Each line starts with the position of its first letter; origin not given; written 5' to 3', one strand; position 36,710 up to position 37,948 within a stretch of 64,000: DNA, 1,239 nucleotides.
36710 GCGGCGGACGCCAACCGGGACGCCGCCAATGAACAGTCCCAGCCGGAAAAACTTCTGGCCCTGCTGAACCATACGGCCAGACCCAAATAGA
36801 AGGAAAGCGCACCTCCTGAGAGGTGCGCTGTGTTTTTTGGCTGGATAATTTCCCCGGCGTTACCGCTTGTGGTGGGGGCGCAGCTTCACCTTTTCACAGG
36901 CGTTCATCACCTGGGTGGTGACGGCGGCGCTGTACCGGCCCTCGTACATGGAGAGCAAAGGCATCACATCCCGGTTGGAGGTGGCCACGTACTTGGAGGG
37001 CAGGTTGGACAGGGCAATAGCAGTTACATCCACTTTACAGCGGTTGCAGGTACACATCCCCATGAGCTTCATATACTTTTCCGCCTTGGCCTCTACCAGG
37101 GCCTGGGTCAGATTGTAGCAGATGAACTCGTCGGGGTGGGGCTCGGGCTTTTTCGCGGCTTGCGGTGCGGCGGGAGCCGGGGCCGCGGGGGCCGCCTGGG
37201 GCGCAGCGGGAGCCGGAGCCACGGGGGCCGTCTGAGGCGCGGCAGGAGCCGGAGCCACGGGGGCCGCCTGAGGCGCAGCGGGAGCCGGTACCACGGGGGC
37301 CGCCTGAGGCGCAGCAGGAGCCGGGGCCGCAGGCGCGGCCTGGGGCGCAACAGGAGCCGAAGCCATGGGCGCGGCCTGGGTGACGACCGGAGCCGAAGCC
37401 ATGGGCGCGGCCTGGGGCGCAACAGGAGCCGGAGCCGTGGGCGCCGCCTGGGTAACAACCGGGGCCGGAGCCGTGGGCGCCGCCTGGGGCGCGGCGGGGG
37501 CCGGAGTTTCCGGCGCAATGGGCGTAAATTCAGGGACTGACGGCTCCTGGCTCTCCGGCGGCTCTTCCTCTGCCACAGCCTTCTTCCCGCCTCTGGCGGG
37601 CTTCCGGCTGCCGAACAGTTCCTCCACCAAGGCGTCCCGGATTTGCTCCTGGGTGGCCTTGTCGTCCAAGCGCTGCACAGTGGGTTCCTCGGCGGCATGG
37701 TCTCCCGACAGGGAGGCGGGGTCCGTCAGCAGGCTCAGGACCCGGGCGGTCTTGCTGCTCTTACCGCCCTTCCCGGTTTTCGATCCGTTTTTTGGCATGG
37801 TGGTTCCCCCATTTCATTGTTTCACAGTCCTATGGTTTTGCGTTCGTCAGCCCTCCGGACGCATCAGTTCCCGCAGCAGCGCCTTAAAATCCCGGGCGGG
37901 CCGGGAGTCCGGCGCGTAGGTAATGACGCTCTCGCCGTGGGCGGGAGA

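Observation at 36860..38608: Orphan ParA ATPase plus ComFB-domain protein: candidate cyclic-dinucleotide-responsive positioning module in the flagellar locus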

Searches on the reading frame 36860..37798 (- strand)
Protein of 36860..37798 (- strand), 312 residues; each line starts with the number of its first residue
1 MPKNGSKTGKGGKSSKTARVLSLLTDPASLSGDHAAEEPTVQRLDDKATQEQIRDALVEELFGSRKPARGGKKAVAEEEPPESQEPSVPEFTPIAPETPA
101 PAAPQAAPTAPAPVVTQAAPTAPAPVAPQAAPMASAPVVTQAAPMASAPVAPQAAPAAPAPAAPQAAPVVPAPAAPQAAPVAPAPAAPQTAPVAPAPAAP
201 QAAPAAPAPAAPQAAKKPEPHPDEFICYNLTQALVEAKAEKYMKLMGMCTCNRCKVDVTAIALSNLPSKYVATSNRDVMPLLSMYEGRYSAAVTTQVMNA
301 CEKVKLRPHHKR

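Call 3: search_protein_families(library=pfam, proteins=[window:36860-37798:-], max_evalue=0.01)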
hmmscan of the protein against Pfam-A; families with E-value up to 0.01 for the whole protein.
window:36860-37798:- (312 aa): 1 family
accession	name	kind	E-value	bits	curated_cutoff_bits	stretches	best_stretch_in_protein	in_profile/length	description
PF10719.14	ComFB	-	9.1e-14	51.7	25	1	229-308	2-83/83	Late competence development protein ComFB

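Call 4: search_protein_families(library=ncbifam, proteins=[window:36860-37798:-], max_evalue=0.01)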
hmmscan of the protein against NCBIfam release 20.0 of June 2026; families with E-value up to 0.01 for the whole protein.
window:36860-37798:- (312 aa): 1 family
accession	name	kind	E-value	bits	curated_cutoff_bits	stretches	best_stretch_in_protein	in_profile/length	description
NF052654.1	CmpProtComFBBac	equivalog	5.6e-05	23.1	120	1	236-275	11-51/84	late competence protein ComFB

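Call 12: find_homologous_proteins(query=window:36860-37798:-, max_evalue=0.001)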
Query window:36860-37798:- (312 aa): 52 proteins with E <= 0.001 among 8000 candidates.
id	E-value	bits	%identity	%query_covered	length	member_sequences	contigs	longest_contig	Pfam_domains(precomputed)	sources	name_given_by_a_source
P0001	1.5e-183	627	100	100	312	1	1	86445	PF10719.15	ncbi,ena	-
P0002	3.4e-164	563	87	100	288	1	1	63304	PF10719.15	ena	-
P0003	2.2e-52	196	45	100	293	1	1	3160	PF10719.15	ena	-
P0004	3.1e-52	196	78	29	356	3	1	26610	PF10719.15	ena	-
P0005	3.3e-51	192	45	100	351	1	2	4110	PF10719.15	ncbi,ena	-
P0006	9.1e-51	191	42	100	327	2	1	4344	PF10719.15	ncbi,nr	ncbi:MAG: late competence development ComFB family protein [Oscillibacter sp.]|nr:late competence de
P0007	8.7e-49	184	74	30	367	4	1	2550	PF10719.15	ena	-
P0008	1.1e-48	184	72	32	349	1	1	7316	PF10719.15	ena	-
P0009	1.2e-48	184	44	100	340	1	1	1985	PF10719.15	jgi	-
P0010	1.3e-48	184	46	60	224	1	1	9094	PF10719.15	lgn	-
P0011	1.8e-48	183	62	44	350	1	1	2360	PF10719.15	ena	-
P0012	1.5e-47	180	71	36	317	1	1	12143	PF10719.15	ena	-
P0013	3.0e-47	179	52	22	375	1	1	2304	PF10719.15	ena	-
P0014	3.6e-47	179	76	29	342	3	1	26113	PF10719.15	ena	-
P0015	1.1e-46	178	76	29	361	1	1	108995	PF10719.15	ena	-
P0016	8.5e-46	175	77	30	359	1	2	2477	PF10719.15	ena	-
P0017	8.9e-46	175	67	38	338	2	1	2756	PF10719.15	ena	-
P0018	9.1e-46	175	75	29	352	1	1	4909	PF10719.15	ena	-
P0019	1.1e-45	174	49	21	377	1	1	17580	PF10719.15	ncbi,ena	-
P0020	5.4e-45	172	49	22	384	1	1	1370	PF10719.15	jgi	jgi:hypothetical protein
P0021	9.9e-43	165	78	29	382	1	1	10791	PF10719.15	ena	-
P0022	1.8e-42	164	78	29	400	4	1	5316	PF10719.15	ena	-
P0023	2.8e-42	163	78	29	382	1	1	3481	PF10719.15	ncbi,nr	ncbi:MAG: late competence development ComFB family protein [Oscillibacter sp.]|nr:late competence de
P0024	3.5e-42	163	50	22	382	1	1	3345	PF10719.15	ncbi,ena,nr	ncbi:MAG: late competence development ComFB family protein [Oscillibacter sp.]|nr:late competence de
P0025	1.5e-40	157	37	100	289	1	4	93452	PF10719.15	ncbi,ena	-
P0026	4.2e-34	136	52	32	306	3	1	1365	PF10719.15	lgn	-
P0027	1.7e-29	121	41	68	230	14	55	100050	PF10719.15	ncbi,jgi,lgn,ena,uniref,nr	ncbi:late competence development ComFB family protein [Oscillibacter sp.]|jgi:hypothetical protein|u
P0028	2.1e-28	118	51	27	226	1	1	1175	PF10719.15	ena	-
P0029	5.8e-26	110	44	42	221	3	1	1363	PF10719.15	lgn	-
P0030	7.6e-26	109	50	27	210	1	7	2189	PF10719.15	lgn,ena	-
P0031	8.1e-26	109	51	28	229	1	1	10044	PF10719.15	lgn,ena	-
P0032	1.1e-25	109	48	27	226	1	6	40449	PF10719.15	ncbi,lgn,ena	-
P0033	2.2e-25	108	48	27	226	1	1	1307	PF10719.15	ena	-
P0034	2.9e-25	107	44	30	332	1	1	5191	PF10719.15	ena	-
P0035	4.5e-25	107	48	27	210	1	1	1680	PF10719.15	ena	-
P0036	7.5e-25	106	47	30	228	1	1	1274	PF10719.15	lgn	-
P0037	8.9e-25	106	33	31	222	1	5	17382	PF10719.15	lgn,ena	-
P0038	1.1e-24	105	49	27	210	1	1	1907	PF10719.15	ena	-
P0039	2.9e-24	104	51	27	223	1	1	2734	PF10719.15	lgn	-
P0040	3.2e-24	104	44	31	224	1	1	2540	PF10719.15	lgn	-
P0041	4.1e-24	104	44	31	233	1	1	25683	PF10719.15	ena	-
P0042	6.6e-24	103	49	27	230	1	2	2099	PF10719.15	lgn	-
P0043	6.9e-24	103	40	48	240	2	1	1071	PF10719.15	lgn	-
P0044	1.3e-23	102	48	27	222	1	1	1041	PF10719.15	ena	-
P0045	3.7e-23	100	48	27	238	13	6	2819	PF10719.15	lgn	-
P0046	1.8e-22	98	34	49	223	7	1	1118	PF10719.15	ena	-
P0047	4.3e-21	94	49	24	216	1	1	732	PF10719.15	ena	-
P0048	4.1e-20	90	43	30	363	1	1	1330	PF10719.15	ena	-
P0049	5.0e-20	90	36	66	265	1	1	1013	PF10719.15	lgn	-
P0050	1.2e-19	89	-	-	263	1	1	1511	PF10719.15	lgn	-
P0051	2.7e-19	88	49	27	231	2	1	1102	PF10719.15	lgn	-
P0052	1.4e-9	56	40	26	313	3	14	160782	PF10719.15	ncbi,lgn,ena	-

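Call 15: find_encoding_contigs(protein=P0027, flank=8000, max_places=4)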
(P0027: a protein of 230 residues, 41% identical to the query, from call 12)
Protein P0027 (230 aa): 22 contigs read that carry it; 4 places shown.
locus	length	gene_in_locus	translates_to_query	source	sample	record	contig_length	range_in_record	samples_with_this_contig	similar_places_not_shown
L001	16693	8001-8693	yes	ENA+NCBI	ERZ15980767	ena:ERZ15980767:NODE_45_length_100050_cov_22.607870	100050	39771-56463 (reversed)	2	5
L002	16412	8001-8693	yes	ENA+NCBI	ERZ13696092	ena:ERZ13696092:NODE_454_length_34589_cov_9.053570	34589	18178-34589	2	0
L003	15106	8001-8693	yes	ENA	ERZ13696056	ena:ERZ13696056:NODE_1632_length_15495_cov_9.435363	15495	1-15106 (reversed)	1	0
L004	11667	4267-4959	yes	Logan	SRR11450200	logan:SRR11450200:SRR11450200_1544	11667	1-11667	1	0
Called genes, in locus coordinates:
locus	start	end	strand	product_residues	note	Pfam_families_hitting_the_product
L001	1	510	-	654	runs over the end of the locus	PF11104:PilM_2, PF06723:MreB_Mbl, PF14450:FtsA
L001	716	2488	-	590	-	PF12729:4HB_MCP_1, PF00015:MCPsignal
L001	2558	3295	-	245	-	PF02463:SMC_N, PF00005:ABC_tran, PF06414:Zeta_toxin (weak), PF13304:AAA_21 (faint)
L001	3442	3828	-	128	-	-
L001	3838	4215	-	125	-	PF02561:FliS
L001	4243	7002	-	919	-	PF02465:FliD_N, PF07195:FliD_C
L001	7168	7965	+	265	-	PF00142:Fer4_NifH (faint), PF01656:CbiA, PF02374:ArsA_ATPase (faint), PF06564:CBP_BcsQ, PF09140:MipZ (faint), PF10609:ParA, PF13614:AAA_31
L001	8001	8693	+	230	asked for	PF10719:ComFB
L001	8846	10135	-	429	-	PF00563:EAL, PF08668:HDOD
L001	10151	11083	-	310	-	PF01584:CheW, PF00072:Response_reg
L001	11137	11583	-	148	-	PF03975:CheD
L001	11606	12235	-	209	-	PF04509:CheC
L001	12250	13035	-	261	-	PF22692:LlgE_F_G_D1 (weak), PF06429:Flg_bbr_C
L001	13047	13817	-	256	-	PF00460:Flg_bb_rod (faint), PF22692:LlgE_F_G_D1, PF06429:Flg_bbr_C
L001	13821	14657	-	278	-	PF04542:Sigma70_r2, PF04539:Sigma70_r3, PF08281:Sigma70_r4_2 (faint), PF04545:Sigma70_r4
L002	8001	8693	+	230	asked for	PF10719:ComFB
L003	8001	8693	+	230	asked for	PF10719:ComFB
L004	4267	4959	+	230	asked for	PF10719:ComFB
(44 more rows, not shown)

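Call 16: find_encoding_contigs(protein=P0052, flank=8000, max_places=3)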
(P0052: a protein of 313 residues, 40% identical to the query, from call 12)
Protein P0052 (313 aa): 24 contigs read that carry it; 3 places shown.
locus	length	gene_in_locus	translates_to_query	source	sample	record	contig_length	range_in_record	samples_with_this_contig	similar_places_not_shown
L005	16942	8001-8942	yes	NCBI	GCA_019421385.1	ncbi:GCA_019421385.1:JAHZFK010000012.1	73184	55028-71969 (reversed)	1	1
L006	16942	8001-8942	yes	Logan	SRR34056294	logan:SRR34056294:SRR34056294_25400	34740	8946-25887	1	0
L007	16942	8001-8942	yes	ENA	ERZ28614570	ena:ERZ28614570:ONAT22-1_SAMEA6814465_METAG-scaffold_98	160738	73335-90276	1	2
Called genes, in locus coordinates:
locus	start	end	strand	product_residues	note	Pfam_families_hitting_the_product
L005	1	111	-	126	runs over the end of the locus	PF01814:Hemerythrin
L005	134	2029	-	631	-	PF12729:4HB_MCP_1, PF26154:DUF8042 (faint), PF00672:HAMP (weak), PF18947:HAMP_2 (faint), PF00015:MCPsignal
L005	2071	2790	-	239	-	PF02463:SMC_N (faint), PF00005:ABC_tran, PF13481:AAA_25 (weak), PF13401:AAA_22 (weak), PF13304:AAA_21 (faint)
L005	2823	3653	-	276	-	PF13529:Peptidase_C39_2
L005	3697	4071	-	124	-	-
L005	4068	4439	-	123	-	PF02561:FliS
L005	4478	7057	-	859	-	PF02465:FliD_N, PF07195:FliD_C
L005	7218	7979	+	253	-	PF00142:Fer4_NifH (faint), PF01656:CbiA, PF02374:ArsA_ATPase, PF06564:CBP_BcsQ, PF09140:MipZ, PF10609:ParA, PF13614:AAA_31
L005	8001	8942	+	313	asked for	PF10719:ComFB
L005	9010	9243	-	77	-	PF02599:CsrA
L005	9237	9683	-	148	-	PF02623:FliW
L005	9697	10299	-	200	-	PF20074:DUF6470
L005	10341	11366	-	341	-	-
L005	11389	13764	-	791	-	PF00460:Flg_bb_rod (weak), PF22638:FlgK_D1, PF06429:Flg_bbr_C (faint)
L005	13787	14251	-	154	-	PF05130:FlgN (weak)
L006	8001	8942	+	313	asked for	PF10719:ComFB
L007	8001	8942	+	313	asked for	PF10719:ComFB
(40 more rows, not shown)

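Call 17: find_encoding_contigs(protein=P0025, flank=8000, max_places=2)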
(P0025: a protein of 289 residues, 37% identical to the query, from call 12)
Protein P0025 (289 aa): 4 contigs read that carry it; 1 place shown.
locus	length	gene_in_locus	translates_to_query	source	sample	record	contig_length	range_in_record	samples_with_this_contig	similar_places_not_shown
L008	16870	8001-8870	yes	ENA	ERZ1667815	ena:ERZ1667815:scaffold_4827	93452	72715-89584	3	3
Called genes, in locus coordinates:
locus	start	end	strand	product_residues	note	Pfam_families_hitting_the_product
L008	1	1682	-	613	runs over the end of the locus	PF11104:PilM_2 (faint), PF06723:MreB_Mbl, PF14450:FtsA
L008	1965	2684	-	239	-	PF00005:ABC_tran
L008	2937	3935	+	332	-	PF13529:Peptidase_C39_2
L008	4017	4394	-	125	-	-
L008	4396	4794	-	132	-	PF02561:FliS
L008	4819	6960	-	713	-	PF02465:FliD_N, PF07195:FliD_C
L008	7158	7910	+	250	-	PF00142:Fer4_NifH (faint), PF01656:CbiA, PF02374:ArsA_ATPase (faint), PF06564:CBP_BcsQ, PF09140:MipZ (weak), PF10609:ParA, PF13614:AAA_31, PF03029:ATP_bind_1 (weak)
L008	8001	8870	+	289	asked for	PF10719:ComFB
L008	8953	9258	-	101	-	PF02599:CsrA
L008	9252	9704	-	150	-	PF02623:FliW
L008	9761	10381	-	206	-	PF20074:DUF6470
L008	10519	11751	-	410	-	PF00669:Flagellin_N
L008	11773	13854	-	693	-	PF22638:FlgK_D1, PF06429:Flg_bbr_C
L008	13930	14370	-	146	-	PF05130:FlgN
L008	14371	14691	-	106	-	PF04316:FlgM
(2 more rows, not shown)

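Call 18: find_encoding_contigs(protein=P0001, flank=10000, max_places=2)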
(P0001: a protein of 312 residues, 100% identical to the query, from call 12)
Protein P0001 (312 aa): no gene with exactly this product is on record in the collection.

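Call 20: find_related_loci(query=A1, collection=genome_contigs, flank=7000)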
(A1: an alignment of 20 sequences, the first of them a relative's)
Query A1 (312 aa) in genome_contigs; peptide patterns used: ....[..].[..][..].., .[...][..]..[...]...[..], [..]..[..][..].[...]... (x = any residue, [..] = any of these).
496 stretches matched a pattern; 424 encode a relative of the query (tblastn E <= 1e-3); the best 80 are kept; 80 distinct loci.
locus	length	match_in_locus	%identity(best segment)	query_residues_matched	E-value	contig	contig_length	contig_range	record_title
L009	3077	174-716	54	159-311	4e-46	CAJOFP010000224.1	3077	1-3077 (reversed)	uncultured Oscillibacter sp. isolate Red_deer_2_mag_32 genome assembly, contig: scaffold_46797, whole genome shotgun seq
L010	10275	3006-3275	76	223-312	8e-46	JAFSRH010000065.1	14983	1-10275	MAG: Oscillibacter sp. isolate RGIG3402 Goat_Reticulum.Co__c1921731, whole genome shotgun sequence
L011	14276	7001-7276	70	221-312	8e-43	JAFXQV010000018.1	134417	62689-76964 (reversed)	MAG: Oscillibacter sp. isolate RGIG6662 Sheep_Rumen-1__c814, whole genome shotgun sequence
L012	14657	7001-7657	64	1-312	1e-39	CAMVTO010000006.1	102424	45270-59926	MAG TPA_asm: uncultured Clostridia bacterium isolate SRR8387717_bin.66_metaWRAP_v1.3_MAG genome assembly, contig: ERZ142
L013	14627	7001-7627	63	1-312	1e-39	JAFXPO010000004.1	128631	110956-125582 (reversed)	MAG: Oscillospiraceae bacterium isolate RGIG6629 Sheep_Rumen-1__c39598, whole genome shotgun sequence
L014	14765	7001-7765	60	1-312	6e-38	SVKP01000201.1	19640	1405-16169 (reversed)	MAG: Oscillospiraceae bacterium isolate SIG464 k141_756477, whole genome shotgun sequence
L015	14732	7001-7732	62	1-312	7e-38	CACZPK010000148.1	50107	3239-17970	MAG: Ruminococcaceae bacterium isolate RUG12832 genome assembly, contig: RUG12832_asm_148, whole genome shotgun sequence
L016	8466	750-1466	60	1-312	1e-37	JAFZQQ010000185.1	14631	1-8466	MAG: Oscillospiraceae bacterium isolate RGIG8009 Water_buffalos_Rumen-1__c554042, whole genome shotgun sequence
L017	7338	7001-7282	59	219-312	2e-37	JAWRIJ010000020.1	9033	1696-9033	MAG: Oscillospiraceae bacterium isolate RFS34 c_000000012973, whole genome shotgun sequence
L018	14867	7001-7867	37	1-312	2e-41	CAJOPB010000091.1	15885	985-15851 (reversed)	uncultured Oscillospiraceae bacterium isolate Rumen_Coassembly_mag_228 genome assembly, contig: k87_11135189, whole geno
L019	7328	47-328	60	219-312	2e-36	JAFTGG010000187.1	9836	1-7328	MAG: Oscillospiraceae bacterium isolate RGIG3791 Roe_deer_Abomasum-5__c117964, whole genome shotgun sequence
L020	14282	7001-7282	62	219-312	4e-36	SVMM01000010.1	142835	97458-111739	MAG: Oscillospiraceae bacterium isolate SIG513 NODE_218_length_142835_cov_10.763516, whole genome shotgun sequence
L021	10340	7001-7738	59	1-312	1e-35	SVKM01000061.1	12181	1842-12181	MAG: Oscillospiraceae bacterium isolate SIG461 NODE_3425_length_12181_cov_4.200512, whole genome shotgun sequence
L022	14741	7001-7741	57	1-312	6e-35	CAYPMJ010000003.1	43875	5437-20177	MAG TPA_asm: uncultured Oscillospiraceae bacterium isolate SRP222994_co1_360 genome assembly, contig: NODE_1470_length_4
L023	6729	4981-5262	57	219-312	5e-35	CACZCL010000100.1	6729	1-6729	MAG: Ruminococcaceae bacterium isolate RUG12493 genome assembly, contig: RUG12493_asm_100, whole genome shotgun sequence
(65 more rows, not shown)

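Call 24: search_solved_structures(query=A1, max_evalue=1, show_alignments=4)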
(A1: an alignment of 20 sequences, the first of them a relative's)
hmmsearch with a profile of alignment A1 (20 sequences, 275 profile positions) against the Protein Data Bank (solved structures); distinct sequences matched with E-value up to 1: 2.
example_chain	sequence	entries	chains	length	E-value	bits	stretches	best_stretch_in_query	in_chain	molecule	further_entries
4wai_A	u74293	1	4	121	3e-05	27.8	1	191-235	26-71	ComF operon protein 2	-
4av2_A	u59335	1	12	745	0.11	16.1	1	85-180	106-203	TYPE IV PILUS BIOGENESIS AND COMPETENCE PROTEIN PILQ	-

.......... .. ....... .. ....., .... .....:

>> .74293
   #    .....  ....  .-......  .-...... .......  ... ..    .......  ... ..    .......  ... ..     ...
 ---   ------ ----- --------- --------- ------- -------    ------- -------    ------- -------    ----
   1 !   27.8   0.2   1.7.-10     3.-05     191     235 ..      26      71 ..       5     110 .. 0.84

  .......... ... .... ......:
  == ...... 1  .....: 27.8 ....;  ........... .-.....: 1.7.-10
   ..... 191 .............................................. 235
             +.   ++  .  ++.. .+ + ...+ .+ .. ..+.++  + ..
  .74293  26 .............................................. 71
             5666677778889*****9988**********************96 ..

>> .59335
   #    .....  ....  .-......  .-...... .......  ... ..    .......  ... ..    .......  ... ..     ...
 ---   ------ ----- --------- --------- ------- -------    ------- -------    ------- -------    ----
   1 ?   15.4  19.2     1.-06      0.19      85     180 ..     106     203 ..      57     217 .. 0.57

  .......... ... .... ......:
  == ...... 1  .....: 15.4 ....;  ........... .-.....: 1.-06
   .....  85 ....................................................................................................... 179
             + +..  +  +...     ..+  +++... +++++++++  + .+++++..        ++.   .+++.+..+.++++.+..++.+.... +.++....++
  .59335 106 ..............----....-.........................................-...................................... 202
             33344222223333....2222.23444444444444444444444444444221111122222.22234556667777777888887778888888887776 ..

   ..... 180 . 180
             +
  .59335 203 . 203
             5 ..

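Call 54: predict_structure(alignment_id=A2)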
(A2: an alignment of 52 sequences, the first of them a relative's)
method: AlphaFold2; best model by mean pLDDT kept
length: 312 residues; sequences in the alignment: 52
mean_pLDDT: 65.4   pTM: 0.37
mean pLDDT of the five models: 65.4, 64.6, 62.6, 61.7, 61.2
residues with pLDDT >= 90: 74; 70-90: 27; 50-70: 143; < 50: 68
segments of 3 or more residues with pLDDT < 50: 33-42, 66-79, 129-131, 133-135
pLDDT, mean of each block of 10 residues (from residue 1): 51 62 62 46 59 77 49 46 49 52 52 53 54 52 53 53 52 53 51 55 53 56 84 96 96 96 95 89 92 98 91 55
secondary structure, 60 per line:
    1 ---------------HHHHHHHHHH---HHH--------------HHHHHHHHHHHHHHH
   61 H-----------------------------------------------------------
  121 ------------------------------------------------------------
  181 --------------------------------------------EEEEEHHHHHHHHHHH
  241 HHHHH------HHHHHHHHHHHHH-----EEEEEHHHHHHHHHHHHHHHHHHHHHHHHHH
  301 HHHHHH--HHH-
elements in order: H16-25 H46-61 E225-229 H230-245 H252-264 E270-274 H275-306
